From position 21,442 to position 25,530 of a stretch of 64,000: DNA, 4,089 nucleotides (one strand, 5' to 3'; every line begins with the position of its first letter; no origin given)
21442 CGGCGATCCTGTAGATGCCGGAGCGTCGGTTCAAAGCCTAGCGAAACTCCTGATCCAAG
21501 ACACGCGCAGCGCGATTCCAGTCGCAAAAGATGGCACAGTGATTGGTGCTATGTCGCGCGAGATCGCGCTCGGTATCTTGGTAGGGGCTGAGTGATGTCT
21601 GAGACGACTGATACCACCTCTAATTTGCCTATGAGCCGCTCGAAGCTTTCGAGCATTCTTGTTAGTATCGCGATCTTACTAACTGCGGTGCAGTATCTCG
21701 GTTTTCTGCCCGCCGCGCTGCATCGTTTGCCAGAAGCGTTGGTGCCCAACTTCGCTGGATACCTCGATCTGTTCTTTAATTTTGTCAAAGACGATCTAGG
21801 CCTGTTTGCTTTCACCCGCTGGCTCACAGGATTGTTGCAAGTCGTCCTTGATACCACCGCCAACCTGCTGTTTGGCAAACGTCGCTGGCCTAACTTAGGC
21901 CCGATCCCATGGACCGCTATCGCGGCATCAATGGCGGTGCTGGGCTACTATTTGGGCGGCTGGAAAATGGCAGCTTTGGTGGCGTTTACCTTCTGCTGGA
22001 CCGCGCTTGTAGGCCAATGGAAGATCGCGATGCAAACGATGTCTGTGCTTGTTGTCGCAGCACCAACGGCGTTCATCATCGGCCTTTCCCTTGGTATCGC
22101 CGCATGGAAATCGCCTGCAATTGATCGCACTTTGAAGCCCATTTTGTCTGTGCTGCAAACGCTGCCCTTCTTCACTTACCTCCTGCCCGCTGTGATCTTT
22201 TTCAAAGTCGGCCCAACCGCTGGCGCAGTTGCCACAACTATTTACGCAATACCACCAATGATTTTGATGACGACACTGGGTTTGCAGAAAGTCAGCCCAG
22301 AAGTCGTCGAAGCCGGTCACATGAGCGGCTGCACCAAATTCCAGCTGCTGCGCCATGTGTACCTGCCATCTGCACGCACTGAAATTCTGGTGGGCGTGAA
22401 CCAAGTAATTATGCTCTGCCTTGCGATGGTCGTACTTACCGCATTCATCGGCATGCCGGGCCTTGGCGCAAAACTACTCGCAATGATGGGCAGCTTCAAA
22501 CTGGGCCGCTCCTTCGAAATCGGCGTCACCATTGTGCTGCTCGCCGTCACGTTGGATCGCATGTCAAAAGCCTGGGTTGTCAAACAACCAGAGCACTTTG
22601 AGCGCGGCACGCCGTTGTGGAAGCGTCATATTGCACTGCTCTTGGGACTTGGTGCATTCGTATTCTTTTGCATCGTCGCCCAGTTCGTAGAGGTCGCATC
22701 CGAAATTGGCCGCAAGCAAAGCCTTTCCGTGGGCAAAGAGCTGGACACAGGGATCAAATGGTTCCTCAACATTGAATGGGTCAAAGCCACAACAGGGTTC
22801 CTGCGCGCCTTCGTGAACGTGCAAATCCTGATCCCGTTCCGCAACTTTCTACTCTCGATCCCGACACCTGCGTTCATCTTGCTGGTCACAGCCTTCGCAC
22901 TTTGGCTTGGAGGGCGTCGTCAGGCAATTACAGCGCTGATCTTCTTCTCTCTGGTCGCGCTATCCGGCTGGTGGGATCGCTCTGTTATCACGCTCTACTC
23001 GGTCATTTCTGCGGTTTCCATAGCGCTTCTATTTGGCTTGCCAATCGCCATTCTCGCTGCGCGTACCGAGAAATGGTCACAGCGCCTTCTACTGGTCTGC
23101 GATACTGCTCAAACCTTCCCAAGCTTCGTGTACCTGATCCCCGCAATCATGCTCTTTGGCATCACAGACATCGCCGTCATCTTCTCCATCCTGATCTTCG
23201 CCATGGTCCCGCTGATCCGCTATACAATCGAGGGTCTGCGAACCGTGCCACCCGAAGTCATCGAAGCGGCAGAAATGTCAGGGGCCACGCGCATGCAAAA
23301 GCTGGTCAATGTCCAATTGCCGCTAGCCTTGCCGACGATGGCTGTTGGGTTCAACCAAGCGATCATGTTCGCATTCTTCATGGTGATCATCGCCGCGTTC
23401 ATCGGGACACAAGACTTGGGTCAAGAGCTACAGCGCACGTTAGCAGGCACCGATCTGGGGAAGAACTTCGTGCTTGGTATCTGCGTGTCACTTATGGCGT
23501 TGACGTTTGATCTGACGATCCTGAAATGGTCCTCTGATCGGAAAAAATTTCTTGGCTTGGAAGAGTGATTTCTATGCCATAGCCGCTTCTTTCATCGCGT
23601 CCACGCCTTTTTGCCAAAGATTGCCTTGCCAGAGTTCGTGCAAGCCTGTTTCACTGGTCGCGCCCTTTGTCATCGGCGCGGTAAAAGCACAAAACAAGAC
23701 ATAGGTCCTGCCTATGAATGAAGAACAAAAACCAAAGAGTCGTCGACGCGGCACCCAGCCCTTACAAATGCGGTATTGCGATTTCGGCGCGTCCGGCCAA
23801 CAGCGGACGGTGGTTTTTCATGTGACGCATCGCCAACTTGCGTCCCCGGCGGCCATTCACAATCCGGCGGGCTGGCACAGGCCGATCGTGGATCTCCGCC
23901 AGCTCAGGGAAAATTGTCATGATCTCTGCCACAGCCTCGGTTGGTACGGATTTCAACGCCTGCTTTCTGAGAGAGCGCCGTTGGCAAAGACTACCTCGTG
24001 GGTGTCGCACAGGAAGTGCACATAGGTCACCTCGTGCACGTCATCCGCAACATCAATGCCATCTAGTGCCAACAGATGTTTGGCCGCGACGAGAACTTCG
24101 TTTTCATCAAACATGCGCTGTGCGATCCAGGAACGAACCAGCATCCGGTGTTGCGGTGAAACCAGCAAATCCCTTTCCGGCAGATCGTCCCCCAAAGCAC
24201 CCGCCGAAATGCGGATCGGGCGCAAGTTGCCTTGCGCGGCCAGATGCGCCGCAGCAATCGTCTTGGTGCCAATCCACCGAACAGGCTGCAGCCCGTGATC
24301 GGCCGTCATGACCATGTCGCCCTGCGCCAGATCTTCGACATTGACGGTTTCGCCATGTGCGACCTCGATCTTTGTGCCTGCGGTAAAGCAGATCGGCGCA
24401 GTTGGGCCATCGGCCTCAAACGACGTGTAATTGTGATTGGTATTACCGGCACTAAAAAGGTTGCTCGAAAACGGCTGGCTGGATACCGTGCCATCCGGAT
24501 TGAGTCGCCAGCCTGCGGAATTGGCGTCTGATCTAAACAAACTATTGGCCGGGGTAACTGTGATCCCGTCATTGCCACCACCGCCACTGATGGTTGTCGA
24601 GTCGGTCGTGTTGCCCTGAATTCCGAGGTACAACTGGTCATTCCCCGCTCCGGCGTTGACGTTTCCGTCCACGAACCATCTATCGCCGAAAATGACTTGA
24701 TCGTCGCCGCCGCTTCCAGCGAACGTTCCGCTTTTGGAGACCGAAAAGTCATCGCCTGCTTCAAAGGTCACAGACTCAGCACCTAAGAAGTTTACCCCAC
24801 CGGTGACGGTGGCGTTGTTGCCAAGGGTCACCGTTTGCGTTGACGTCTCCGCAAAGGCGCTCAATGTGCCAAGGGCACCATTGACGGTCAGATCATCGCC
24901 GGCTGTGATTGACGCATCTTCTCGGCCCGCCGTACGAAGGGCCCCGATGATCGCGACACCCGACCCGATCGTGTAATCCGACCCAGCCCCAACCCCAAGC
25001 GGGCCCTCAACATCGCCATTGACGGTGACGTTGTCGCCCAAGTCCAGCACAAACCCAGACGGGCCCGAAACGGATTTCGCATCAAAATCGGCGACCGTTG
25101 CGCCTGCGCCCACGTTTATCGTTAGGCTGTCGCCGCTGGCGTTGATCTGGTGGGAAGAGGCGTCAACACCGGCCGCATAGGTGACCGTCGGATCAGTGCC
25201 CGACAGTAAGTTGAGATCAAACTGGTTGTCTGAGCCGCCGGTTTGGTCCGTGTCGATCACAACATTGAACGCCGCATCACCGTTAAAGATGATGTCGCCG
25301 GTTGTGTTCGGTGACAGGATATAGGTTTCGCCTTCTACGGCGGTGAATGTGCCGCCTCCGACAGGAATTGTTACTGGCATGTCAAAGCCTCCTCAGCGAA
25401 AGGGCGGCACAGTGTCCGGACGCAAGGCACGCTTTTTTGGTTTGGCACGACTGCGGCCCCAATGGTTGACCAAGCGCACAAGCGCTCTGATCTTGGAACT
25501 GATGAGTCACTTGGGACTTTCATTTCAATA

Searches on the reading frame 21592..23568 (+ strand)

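Call 40: search_protein_families(library=pfam, proteins=[window:21592-23568:+], max_evalue=0.001)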
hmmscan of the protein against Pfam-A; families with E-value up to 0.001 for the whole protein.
window:21592-23568:+ (658 aa): 1 family
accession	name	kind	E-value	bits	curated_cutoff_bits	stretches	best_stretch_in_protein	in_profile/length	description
PF00528.27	BPD_transp_1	-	4.8e-36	124.6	26.4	2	482-639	1-167/184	Binding-protein-dependent transport system inner membrane component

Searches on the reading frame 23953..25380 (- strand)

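Call 40: search_protein_families(library=pfam, proteins=[window:23953-25380:-], max_evalue=0.001)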
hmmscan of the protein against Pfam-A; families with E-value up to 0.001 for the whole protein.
window:23953-25380:- (475 aa): 1 family
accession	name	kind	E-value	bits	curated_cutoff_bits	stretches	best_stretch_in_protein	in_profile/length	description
PF13403.11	Hint_2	-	2e-55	187.7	28.4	1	330-473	1-142/147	Hint domain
